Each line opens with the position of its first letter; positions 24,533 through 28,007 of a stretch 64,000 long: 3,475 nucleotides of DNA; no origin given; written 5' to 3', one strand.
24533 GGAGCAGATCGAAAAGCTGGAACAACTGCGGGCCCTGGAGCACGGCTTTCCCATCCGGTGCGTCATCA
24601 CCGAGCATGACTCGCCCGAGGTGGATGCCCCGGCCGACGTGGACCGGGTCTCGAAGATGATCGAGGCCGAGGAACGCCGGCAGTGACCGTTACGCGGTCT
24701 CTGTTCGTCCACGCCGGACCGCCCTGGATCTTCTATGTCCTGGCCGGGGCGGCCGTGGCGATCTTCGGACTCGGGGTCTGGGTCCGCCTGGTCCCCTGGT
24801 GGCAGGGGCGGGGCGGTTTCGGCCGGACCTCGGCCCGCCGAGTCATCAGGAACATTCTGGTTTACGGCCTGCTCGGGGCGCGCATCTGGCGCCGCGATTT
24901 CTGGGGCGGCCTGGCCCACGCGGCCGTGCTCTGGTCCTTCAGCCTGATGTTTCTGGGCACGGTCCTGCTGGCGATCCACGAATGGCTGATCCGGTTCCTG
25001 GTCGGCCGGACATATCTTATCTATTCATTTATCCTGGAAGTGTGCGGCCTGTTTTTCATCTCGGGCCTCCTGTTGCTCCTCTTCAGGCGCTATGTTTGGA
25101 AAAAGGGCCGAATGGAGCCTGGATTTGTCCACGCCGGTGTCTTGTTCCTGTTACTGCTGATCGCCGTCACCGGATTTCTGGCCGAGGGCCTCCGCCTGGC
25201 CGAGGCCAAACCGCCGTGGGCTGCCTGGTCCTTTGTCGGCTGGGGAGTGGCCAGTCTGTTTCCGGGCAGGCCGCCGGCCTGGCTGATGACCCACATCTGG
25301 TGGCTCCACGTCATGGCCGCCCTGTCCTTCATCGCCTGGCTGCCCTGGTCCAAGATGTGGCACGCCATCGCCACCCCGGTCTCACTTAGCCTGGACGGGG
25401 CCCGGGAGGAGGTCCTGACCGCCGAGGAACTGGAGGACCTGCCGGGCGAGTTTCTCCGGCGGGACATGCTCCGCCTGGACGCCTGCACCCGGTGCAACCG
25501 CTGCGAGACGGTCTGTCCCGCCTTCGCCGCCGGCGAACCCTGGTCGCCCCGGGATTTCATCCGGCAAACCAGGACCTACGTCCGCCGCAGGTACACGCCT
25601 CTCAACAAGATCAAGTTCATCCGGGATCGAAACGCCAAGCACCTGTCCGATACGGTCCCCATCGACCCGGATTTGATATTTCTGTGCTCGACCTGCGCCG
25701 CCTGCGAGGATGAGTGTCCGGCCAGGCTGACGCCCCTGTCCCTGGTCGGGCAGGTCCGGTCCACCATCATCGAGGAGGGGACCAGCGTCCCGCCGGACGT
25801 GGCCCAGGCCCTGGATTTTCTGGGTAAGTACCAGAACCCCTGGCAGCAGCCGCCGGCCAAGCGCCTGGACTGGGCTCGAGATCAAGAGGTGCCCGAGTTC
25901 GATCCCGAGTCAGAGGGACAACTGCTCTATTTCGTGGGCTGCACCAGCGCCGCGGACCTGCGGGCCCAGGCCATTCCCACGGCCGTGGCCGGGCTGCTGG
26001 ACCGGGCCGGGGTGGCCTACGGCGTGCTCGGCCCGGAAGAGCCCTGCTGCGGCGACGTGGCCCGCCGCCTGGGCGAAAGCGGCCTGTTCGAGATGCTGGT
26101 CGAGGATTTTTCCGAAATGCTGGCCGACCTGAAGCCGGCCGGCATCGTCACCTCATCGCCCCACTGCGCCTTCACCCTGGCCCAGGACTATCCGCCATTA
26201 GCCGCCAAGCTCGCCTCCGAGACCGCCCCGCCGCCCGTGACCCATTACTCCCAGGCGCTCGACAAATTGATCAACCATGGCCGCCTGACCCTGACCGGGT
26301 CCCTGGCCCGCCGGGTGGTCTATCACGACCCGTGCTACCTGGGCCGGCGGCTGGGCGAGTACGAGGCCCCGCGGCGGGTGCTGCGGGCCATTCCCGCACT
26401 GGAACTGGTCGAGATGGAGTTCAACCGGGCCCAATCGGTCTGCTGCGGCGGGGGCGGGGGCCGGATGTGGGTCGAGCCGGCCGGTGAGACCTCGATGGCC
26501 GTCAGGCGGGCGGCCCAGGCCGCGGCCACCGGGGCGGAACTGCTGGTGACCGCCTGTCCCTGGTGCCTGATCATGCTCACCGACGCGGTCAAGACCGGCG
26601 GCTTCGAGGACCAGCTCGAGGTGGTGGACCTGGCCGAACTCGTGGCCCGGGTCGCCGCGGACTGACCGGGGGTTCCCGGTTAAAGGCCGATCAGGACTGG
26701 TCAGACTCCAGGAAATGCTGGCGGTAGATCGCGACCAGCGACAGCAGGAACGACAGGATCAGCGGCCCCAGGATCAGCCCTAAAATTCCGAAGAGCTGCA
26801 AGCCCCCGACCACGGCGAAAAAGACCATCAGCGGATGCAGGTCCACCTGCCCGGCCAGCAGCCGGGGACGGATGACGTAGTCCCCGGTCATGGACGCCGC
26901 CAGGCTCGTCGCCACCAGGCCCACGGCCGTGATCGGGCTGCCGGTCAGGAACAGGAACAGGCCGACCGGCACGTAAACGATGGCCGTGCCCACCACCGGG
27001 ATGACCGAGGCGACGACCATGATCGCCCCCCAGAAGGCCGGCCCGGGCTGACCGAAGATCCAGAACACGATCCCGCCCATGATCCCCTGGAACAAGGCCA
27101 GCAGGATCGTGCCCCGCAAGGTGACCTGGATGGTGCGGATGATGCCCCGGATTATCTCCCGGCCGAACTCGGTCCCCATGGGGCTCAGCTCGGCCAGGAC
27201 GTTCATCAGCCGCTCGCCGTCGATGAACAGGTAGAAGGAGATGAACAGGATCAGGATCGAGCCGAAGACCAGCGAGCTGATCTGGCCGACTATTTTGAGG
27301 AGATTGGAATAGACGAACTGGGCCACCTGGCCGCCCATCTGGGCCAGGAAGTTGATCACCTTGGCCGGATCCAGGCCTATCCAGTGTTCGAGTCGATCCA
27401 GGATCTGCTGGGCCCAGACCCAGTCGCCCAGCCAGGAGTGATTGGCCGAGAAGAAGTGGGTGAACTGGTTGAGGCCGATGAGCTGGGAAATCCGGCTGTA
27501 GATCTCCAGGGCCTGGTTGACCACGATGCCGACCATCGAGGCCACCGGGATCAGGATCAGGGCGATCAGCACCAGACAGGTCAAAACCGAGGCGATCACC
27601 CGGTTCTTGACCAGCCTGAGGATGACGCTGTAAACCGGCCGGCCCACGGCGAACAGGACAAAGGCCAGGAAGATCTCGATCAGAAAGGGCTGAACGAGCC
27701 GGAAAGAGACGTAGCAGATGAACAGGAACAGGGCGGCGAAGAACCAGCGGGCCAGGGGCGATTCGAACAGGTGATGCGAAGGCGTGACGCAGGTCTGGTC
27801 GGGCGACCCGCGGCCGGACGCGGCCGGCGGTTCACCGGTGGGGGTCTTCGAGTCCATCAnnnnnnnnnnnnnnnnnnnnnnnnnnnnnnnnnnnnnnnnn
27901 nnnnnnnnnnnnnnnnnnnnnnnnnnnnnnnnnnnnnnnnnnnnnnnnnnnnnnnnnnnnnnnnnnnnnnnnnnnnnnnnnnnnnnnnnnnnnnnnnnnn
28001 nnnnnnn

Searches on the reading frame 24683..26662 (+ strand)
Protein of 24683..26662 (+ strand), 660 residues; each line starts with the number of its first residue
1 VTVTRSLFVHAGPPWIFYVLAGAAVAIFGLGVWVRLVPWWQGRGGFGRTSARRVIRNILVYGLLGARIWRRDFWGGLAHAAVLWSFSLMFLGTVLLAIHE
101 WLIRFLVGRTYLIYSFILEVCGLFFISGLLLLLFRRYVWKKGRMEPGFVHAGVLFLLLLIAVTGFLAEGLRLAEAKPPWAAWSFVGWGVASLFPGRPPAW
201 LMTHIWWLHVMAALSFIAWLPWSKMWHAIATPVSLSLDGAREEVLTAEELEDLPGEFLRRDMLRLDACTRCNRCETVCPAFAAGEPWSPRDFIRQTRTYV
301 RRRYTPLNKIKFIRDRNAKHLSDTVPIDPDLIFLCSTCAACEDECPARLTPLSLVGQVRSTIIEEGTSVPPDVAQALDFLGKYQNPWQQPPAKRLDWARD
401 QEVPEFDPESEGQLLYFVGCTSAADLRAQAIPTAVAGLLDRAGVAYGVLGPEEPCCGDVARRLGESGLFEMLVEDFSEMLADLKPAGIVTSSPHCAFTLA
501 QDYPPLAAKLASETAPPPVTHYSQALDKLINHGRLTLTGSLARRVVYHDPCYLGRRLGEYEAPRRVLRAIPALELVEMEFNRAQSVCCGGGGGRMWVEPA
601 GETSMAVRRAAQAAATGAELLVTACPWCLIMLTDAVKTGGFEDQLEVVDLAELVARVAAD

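Call 35: search_protein_families(library=pfam, proteins=[window:24683-26662:+], max_evalue=0.00001)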
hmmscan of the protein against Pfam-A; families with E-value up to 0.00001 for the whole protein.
window:24683-26662:+ (660 aa): 4 families
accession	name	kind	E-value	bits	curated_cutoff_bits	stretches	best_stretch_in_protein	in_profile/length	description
PF02754.22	CCG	-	5.4e-31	107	20.6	2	545-632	1-84/85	Cysteine-rich domain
PF13183.11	Fer4_8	-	3.1e-08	34.5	27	1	265-348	2-67/68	4Fe-4S dicluster domain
PF13187.11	Fer4_9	-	8.6e-08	32.5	27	1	267-348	1-50/52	4Fe-4S dicluster domain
PF13534.11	Fer4_17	-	2.3e-06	28.5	22.2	0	267-349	1-60/61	4Fe-4S dicluster domain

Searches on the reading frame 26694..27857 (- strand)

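Call 35: search_protein_families(library=pfam, proteins=[window:26694-27857:-], max_evalue=0.00001)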
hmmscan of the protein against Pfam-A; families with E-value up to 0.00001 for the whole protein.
window:26694-27857:- (388 aa): 1 family
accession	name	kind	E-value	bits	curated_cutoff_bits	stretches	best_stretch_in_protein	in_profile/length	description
PF01594.21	AI-2E_transport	-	1.4e-46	159.6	34.3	1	38-378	4-326/327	AI-2E family transporter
